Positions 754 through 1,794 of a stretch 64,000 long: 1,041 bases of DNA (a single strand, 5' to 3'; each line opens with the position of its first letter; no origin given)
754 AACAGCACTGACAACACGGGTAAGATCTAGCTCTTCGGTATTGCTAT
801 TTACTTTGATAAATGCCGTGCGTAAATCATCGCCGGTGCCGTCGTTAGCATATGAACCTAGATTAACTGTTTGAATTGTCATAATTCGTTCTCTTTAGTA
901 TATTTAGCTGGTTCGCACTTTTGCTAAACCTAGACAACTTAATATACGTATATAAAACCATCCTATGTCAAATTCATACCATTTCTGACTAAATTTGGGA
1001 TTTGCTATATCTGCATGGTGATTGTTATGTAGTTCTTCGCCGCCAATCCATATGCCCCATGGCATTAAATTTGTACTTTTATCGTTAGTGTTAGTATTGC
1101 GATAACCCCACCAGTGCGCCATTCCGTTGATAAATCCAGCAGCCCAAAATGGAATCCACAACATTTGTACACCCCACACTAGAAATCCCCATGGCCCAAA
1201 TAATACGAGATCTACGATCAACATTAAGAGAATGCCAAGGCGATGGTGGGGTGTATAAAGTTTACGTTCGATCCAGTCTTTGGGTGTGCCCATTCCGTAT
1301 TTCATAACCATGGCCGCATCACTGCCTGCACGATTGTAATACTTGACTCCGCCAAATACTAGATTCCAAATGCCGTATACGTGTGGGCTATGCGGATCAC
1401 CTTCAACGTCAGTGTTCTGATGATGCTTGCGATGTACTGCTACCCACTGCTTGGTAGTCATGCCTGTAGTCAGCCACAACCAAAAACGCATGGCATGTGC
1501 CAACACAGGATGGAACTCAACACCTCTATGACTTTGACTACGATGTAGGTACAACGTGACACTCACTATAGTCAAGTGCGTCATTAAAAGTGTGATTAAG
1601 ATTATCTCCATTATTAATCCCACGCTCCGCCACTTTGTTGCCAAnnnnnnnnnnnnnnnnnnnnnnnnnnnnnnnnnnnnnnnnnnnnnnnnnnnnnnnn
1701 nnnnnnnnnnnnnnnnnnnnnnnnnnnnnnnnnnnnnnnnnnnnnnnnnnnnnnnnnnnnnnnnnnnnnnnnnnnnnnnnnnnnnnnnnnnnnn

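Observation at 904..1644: Membrane fatty-acid desaturase gene nested inside the tail-fibre operon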

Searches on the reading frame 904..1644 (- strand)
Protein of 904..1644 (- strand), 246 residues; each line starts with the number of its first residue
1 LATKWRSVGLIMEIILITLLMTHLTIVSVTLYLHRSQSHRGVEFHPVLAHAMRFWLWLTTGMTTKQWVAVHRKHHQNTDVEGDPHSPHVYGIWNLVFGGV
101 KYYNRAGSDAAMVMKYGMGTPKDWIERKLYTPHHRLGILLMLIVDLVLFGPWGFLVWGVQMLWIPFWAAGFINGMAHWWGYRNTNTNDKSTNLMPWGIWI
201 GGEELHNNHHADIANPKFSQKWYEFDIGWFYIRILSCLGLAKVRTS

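Call 3: search_protein_families(library=pfam, proteins=[window:904-1644:-], max_evalue=1)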
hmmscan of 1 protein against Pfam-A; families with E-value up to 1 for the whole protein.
window:904-1644:- (246 aa): 1 family
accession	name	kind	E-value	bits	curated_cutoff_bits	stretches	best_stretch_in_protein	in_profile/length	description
PF00487.30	FA_desaturase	-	7.1e-11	42.8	29.7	1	16-211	7-222/253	Fatty acid desaturase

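Call 4: search_protein_families(library=ncbifam, proteins=[window:904-1644:-], max_evalue=1)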
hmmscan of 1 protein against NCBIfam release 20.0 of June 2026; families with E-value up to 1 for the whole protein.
window:904-1644:- (246 aa): 1 family
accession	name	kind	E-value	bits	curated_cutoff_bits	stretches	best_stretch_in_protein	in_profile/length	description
NF049918.1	DesA_fam_desat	equivalog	3.8e-120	401.6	400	1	12-244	8-240/385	DesA family fatty acid desaturase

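Call 5: search_protein_families(library=phrogs, proteins=[window:904-1644:-], max_evalue=1)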
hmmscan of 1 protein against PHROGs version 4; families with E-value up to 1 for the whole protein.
window:904-1644:- (246 aa): 1 family
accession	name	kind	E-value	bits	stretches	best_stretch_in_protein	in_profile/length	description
phrog_35201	-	unknown function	5.4e-18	66.5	1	24-241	14-238/274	-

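Call 7: search_dna_similar(query=window:904-1644:-, collection=phages, mode=protein, max_rows=40)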
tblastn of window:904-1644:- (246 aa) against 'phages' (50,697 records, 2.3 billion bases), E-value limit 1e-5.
No match.

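Call 13: find_homologous_proteins(query=window:904-1611:-)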
Query window:904-1611:- (235 aa): 8000 proteins with E <= 0.001 among 8000 candidates; the best 120 are listed.
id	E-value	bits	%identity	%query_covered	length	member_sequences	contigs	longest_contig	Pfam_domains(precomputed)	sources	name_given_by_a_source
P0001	5.2e-163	559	100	100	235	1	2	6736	-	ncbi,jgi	jgi:stearoyl-CoA desaturase (delta-9 desaturase)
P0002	1.1e-157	541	95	100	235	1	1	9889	PF00487.31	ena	-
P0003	4.1e-157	539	96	100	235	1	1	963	PF00487.31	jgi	-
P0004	4.1e-157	539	96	100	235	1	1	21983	PF00487.31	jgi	-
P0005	1.8e-156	537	96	100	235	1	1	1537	PF00487.31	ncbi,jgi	jgi:stearoyl-CoA desaturase (delta-9 desaturase)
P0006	3.3e-156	536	96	100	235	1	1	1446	-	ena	-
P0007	1.1e-155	535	95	100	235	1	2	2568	PF00487.31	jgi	jgi:stearoyl-CoA desaturase (Delta-9 desaturase)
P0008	1.2e-155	534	94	100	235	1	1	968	PF00487.31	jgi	-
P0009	2.0e-155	534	95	100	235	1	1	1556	PF00487.31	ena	-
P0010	2.3e-155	533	95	100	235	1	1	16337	PF00487.31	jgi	jgi:stearoyl-CoA desaturase (delta-9 desaturase)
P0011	3.5e-155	533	95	100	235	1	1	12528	PF00487.31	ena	-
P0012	8.6e-155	532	94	100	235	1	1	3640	PF00487.31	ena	-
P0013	1.2e-154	531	95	100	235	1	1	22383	PF00487.31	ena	-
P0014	1.8e-154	530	94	100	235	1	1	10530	PF00487.31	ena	-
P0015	8.0e-154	528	94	100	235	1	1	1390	-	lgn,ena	-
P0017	4.7e-153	526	92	100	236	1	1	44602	PF00487.31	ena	-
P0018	2.0e-152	524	93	100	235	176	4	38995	PF00487.31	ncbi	-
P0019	2.4e-152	524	91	100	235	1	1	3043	PF00487.31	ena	-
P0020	4.8e-152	523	93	100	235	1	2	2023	PF00487.31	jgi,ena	jgi:stearoyl-CoA desaturase (delta-9 desaturase)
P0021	6.4e-151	519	92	100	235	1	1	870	PF00487.31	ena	-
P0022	1.7e-150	517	92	100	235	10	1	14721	PF00487.31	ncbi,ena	-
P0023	5.5e-150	516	92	100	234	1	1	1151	PF00487.31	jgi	-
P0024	1.1e-149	515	92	100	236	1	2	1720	PF00487.31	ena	-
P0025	1.9e-148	511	91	99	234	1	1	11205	PF00487.31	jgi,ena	-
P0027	2.1e-147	507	88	100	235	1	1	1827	PF00487.31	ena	-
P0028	1.3e-146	505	89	99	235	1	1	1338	PF00487.31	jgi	-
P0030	6.7e-145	499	89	100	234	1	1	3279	PF00487.31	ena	-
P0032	5.0e-144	496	87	100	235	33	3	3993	PF00487.31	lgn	-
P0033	9.7e-144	495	87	99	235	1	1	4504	PF00487.31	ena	-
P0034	1.4e-143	495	89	93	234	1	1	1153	PF00487.31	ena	-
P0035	2.5e-143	494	86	99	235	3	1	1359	PF00487.31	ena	-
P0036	6.7e-143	493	87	100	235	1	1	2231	PF00487.31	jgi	-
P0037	6.9e-143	493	88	100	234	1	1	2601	PF00487.31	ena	-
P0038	5.8e-142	490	86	100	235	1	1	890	PF00487.31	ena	-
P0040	9.2e-141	486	87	100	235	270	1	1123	PF00487.31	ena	-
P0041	1.6e-140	485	87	99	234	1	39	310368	PF00487.31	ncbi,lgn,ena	-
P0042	1.9e-140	485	88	100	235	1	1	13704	PF00487.31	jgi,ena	-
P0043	2.4e-140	484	83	99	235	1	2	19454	PF00487.31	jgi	jgi:stearoyl-CoA desaturase (delta-9 desaturase)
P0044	9.9e-140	482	86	100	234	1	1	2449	PF00487.31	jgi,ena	-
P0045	1.3e-139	482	86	100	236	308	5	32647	PF00487.31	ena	-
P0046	1.8e-139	481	87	99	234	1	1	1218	PF00487.31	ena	-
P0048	3.2e-139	481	86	100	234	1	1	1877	PF00487.31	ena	-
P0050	1.2e-136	472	83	100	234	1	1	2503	PF00487.31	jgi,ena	jgi:stearoyl-CoA desaturase (delta-9 desaturase)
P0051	5.9e-134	463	84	100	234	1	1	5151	PF00487.31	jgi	jgi:stearoyl-CoA desaturase (delta-9 desaturase)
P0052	2.9e-132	458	82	99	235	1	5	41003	PF00487.31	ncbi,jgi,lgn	jgi:stearoyl-CoA desaturase (delta-9 desaturase)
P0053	3.5e-132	457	81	100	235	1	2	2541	PF00487.31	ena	-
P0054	9.2e-132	456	79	98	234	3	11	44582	PF00487.31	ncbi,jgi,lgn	jgi:stearoyl-CoA desaturase (delta-9 desaturase)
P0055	9.5e-132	456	80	100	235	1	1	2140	PF00487.31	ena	-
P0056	2.0e-131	455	82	100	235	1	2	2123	PF00487.31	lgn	-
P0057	1.1e-130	453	80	100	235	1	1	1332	PF00487.31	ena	-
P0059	4.1e-129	447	77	100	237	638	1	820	PF00487.31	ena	-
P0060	1.6e-127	442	76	99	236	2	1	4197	PF00487.31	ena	-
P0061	2.1e-127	442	76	100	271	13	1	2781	PF00487.31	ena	-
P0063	8.8e-127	440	78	100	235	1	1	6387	PF00487.31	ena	-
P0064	1.2e-126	439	79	100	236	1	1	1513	PF00487.31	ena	-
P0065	1.6e-126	439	78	100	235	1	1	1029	PF00487.31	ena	-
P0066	1.6e-126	439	78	99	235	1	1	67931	PF00487.31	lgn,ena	-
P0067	1.8e-126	439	76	100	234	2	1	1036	PF00487.31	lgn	-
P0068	2.2e-126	438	75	100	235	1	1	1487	PF00487.31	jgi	-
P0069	2.6e-126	438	78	100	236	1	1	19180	PF00487.31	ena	-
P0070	8.0e-126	437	75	100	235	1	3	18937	PF00487.31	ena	-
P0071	9.1e-126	436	77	100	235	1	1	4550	PF00487.31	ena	-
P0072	1.1e-125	436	77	100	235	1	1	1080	PF00487.31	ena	-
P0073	1.3e-125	436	80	100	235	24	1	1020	PF00487.31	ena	-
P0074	1.8e-125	435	77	100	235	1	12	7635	PF00487.31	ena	-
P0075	2.6e-125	435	77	100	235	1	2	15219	PF00487.31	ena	-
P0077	4.7e-125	434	74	100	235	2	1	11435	PF00487.31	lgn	-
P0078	1.2e-124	433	76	97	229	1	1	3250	PF00487.31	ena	-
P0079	1.7e-124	432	74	100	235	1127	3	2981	PF00487.31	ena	-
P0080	2.3e-124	432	77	100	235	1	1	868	PF00487.31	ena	-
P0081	3.1e-124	431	76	100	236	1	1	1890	PF00487.31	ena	-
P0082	6.2e-124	430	77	100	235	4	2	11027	PF00487.31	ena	-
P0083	7.8e-124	430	78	100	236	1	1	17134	PF00487.31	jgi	-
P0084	8.5e-124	430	78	100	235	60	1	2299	PF00487.31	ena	-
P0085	2.5e-123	428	81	95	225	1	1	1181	PF00487.31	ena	-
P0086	4.2e-123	428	78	99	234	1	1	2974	PF00487.31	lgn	-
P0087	5.6e-123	427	76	99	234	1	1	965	PF00487.31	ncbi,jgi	jgi:stearoyl-CoA desaturase (delta-9 desaturase)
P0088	8.2e-123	427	77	100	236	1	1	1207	PF00487.31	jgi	jgi:stearoyl-CoA desaturase (delta-9 desaturase)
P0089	1.0e-122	426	77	100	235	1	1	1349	PF00487.31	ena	-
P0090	1.1e-122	426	76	100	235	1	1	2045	PF00487.31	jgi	jgi:stearoyl-CoA desaturase (delta-9 desaturase)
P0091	1.4e-122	426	77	100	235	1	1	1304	PF00487.31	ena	-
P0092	1.8e-122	426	78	100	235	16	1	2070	PF00487.31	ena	-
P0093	1.9e-122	426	76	100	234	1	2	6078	PF00487.31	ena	-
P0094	3.6e-122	425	76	100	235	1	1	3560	PF00487.31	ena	-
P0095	5.0e-122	424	76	100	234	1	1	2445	PF00487.31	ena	-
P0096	5.1e-122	424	76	100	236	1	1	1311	PF00487.31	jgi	jgi:stearoyl-CoA desaturase (delta-9 desaturase)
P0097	5.3e-122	424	76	100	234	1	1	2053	PF00487.31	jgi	jgi:stearoyl-CoA desaturase (delta-9 desaturase)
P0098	7.0e-122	424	73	99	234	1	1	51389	PF00487.31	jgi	jgi:stearoyl-CoA desaturase (delta-9 desaturase)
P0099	8.4e-122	423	77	99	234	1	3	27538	PF00487.31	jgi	jgi:stearoyl-CoA desaturase (delta-9 desaturase)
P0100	8.4e-122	423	89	82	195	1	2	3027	PF00487.31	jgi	jgi:stearoyl-CoA desaturase (delta-9 desaturase)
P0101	8.7e-122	423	76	100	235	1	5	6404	PF00487.31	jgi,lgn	jgi:stearoyl-CoA desaturase (Delta-9 desaturase)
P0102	8.7e-122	423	94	79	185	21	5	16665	PF00487.31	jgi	-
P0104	1.3e-121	423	74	100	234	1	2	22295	PF00487.31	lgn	-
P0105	1.9e-121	422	75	99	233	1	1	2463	PF00487.31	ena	-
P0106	2.6e-121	422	76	100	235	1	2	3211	PF00487.31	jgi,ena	-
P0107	2.9e-121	422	74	98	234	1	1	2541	PF00487.31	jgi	jgi:stearoyl-CoA desaturase (Delta-9 desaturase)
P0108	3.1e-121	422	75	100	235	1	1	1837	PF00487.31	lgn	-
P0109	3.9e-121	421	75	99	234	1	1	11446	PF00487.31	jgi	jgi:stearoyl-CoA desaturase (Delta-9 desaturase)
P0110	4.0e-121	421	73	99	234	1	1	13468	PF00487.31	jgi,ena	jgi:stearoyl-CoA desaturase (delta-9 desaturase)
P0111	4.4e-121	421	74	98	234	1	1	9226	PF00487.31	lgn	-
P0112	4.6e-121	421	76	100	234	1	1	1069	PF00487.31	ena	-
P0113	5.0e-121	421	75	100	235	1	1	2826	PF00487.31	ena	-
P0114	5.3e-121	421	77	99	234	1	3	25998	PF00487.31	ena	-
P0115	5.6e-121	421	74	99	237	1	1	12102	PF00487.31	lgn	-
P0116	6.1e-121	421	75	99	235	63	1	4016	PF00487.31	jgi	jgi:stearoyl-CoA desaturase (Delta-9 desaturase)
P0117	6.2e-121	421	72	100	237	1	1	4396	PF00487.31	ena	-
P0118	7.4e-121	420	73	94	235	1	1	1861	PF00487.31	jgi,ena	-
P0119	7.8e-121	420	73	100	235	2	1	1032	PF00487.31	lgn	-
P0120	8.4e-121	420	73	100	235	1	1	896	PF00487.31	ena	-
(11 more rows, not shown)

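Call 15: find_encoding_contigs(protein=P0041, flank=10000, max_places=6)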
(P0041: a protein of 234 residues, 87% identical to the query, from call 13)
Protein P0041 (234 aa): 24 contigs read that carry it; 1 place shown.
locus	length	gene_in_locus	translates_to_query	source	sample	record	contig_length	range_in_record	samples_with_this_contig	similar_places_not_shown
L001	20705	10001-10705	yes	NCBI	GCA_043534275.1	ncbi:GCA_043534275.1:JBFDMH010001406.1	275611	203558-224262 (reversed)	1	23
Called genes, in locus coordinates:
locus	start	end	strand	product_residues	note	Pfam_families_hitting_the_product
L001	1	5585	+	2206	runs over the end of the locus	PF01391:Collagen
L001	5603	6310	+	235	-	-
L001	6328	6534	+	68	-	-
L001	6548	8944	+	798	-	PF18454:Mtd_N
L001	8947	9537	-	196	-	PF06508:QueC (faint)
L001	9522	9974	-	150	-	-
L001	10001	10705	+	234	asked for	PF00487:FA_desaturase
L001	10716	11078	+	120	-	-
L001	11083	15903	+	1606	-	-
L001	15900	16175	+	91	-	-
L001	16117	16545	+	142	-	-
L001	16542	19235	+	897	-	-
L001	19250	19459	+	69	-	-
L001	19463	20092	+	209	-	-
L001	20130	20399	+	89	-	-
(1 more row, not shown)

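Call 23: find_related_loci(query=window:904-1611:-, collection=viral_contigs, flank=10000)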
Query window:904-1611:- (235 aa) in viral_contigs; peptide patterns used: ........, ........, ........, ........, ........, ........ (x = any residue, [..] = any of these).
394 stretches matched a pattern; 391 encode a relative of the query (tblastn E <= 1e-3); the best 80 are kept; 80 distinct loci.
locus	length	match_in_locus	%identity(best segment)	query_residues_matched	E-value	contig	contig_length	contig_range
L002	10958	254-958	100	1-235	5e-159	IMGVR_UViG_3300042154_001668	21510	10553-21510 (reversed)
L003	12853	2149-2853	100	1-235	5e-159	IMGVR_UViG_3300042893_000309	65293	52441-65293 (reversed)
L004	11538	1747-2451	100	1-235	5e-159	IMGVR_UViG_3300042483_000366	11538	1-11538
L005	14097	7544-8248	94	1-235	3e-151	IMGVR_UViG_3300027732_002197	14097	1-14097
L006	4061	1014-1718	94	1-235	2e-155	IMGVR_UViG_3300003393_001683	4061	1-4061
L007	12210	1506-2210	93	1-235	3e-149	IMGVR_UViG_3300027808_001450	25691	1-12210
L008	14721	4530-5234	92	1-235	4e-147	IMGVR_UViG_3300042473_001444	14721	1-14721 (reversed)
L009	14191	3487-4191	95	1-235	2e-145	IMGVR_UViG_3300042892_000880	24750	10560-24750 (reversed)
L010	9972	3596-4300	95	1-235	2e-145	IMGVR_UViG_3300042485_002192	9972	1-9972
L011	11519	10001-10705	93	1-235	6e-143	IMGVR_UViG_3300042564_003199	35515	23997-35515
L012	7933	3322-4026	93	1-235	6e-143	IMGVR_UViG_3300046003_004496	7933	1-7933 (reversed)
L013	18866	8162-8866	93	1-235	6e-143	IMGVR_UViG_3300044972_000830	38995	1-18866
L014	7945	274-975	88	1-234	1e-142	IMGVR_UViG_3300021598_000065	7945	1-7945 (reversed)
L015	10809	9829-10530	88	1-234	1e-142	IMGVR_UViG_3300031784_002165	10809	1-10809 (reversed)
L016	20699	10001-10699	88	1-233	7e-142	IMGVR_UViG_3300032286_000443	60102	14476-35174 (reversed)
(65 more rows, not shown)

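Call 24: find_related_loci(query=window:904-1611:-, collection=genome_contigs, flank=6000)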
Query window:904-1611:- (235 aa) in genome_contigs; peptide patterns used: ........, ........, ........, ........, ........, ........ (x = any residue, [..] = any of these).
600 stretches matched a pattern (row limit reached: there are more); 488 encode a relative of the query (tblastn E <= 1e-3); the best 80 are kept; 80 distinct loci.
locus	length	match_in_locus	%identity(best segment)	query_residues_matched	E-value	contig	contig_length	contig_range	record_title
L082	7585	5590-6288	66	1-234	8e-107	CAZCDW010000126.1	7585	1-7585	MAG TPA_asm: uncultured Bifidobacterium sp. isolate SRP278252_co1_476 genome assembly, contig: NODE_18284_length_7585_co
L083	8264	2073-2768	61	1-232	6e-98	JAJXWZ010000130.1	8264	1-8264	MAG: Proteobacteria bacterium isolate BP6.bin123 NODE_16763_length_8264_cov_2.142067, whole genome shotgun sequence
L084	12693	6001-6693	60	3-233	8e-98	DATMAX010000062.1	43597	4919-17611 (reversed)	MAG TPA_asm: Methylococcus sp. isolate SMAG_U13337 k141_429449, whole genome shotgun sequence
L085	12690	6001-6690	60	4-233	7e-97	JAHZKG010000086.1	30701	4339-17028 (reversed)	MAG: Gammaproteobacteria bacterium isolate O_S4.2_bin.20 k141_1442335, whole genome shotgun sequence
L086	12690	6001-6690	60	4-233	7e-97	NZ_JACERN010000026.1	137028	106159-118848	Aquitalea aquatica strain HSC-21Su07 NODE_14, whole genome shotgun sequence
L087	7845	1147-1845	59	2-233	4e-97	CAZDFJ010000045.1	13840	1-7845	MAG TPA_asm: uncultured Burkholderiales bacterium isolate SRP278252_co2_77 genome assembly, contig: NODE_9239_length_138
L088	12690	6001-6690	60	4-233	7e-97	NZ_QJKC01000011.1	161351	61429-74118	Aquitalea magnusonii strain DSM 25134 Ga0244556_111, whole genome shotgun sequence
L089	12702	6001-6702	57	2-235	2e-96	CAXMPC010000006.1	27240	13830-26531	MAG: uncultured Gammaproteobacteria bacterium isolate 07C-BC-St04_bin.5.orig genome assembly, contig: k141_218648, whole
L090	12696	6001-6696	58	3-233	1e-96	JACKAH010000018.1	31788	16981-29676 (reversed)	MAG: Deltaproteobacteria bacterium isolate HK-STAS-BDEL_B-2 HK-STAS-BDEL_B-2_18, whole genome shotgun sequence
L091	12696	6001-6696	59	4-235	2e-96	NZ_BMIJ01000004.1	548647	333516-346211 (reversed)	Marinobacterium zhoushanense strain CGMCC 1.15341 sequence04, whole genome shotgun sequence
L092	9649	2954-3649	58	2-233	2e-96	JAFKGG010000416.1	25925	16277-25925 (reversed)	MAG: Burkholderiales bacterium isolate SCN18_13_7_16_R4_B_66_10 SCN18_13_7_16_R4_B_scaffold_408, whole genome shotgun se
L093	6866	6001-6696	60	1-232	7e-96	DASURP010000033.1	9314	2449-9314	MAG TPA_asm: Rhodanobacteraceae bacterium isolate SMAG_U1710 k141_13896, whole genome shotgun sequence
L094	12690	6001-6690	61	3-232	5e-96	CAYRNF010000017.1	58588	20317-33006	MAG TPA_asm: uncultured Pseudoxanthomonas sp. isolate binchicken_co105_51 genome assembly, contig: NODE_581_length_58588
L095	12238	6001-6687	58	4-233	1e-95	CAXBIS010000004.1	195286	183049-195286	MAG TPA_asm: uncultured Azoarcus sp. isolate ERR2762111_binner13_Refined_87 genome assembly, contig: ERZ3422204.148, who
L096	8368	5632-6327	59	2-233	7e-95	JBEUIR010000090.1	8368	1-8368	MAG: Candidatus Thiothrix namsaraevi isolate LIN_1_Thio scaffold_90, whole genome shotgun sequence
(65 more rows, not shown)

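Call 34: search_solved_structures(query=A1, max_evalue=0.01, show_alignments=1)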
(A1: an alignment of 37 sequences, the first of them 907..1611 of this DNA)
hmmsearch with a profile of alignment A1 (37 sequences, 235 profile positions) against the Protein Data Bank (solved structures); distinct sequences matched with E-value up to 0.01: 2.
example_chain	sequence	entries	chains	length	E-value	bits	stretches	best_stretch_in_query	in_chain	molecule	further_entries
4ymk_A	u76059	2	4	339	1.1e-08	37.8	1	16-231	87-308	Acyl-CoA desaturase 1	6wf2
4zyo_A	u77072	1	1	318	1.5e-07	34.1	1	14-231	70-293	Acyl-CoA desaturase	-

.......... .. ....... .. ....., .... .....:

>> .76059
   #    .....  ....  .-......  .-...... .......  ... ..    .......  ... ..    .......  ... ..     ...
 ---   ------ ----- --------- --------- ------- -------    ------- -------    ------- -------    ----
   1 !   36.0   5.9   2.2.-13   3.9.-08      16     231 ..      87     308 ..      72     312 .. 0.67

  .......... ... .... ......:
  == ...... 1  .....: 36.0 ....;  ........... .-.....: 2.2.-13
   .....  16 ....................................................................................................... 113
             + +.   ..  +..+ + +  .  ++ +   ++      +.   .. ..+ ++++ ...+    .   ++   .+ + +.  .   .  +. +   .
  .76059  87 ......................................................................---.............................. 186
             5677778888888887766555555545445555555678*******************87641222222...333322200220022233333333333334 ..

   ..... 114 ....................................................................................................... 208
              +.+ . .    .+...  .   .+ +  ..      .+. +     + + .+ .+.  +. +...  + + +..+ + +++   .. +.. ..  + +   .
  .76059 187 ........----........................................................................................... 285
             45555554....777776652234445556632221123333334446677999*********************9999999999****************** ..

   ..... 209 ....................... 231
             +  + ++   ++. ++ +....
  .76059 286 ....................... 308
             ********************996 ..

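Call 37: search_protein_representatives(protein=window:904-1611:-)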
Query: 235 residues. Proteins with E-value up to 0.001 (for the whole library): 4420; up to 1e-10: 1730; up to 1e-30: 352. The best 150 are listed.
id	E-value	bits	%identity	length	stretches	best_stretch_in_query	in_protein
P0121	3.8e-91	321.2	58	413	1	8-234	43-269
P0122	1.7e-88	312.5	58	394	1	3-233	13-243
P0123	1.8e-88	312.5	57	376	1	4-232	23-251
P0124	2.1e-88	312.3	58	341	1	1-233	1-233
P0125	5.8e-88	310.8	57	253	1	4-233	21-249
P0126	2.8e-86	305.3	54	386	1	4-233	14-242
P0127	3.4e-85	301.7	55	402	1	4-233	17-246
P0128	1.1e-84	300.1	58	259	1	6-233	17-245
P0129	7.5e-83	294.1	57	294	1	3-233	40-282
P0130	3.9e-82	291.7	55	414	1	4-234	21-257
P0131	4.5e-82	291.5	54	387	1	4-231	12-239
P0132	3.7e-81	288.5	53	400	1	4-233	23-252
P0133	2.6e-80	285.7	56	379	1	6-234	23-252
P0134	4.2e-80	285.0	56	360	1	5-232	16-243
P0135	1.2e-78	280.3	55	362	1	6-232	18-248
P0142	6.3e-75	268.1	50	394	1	2-233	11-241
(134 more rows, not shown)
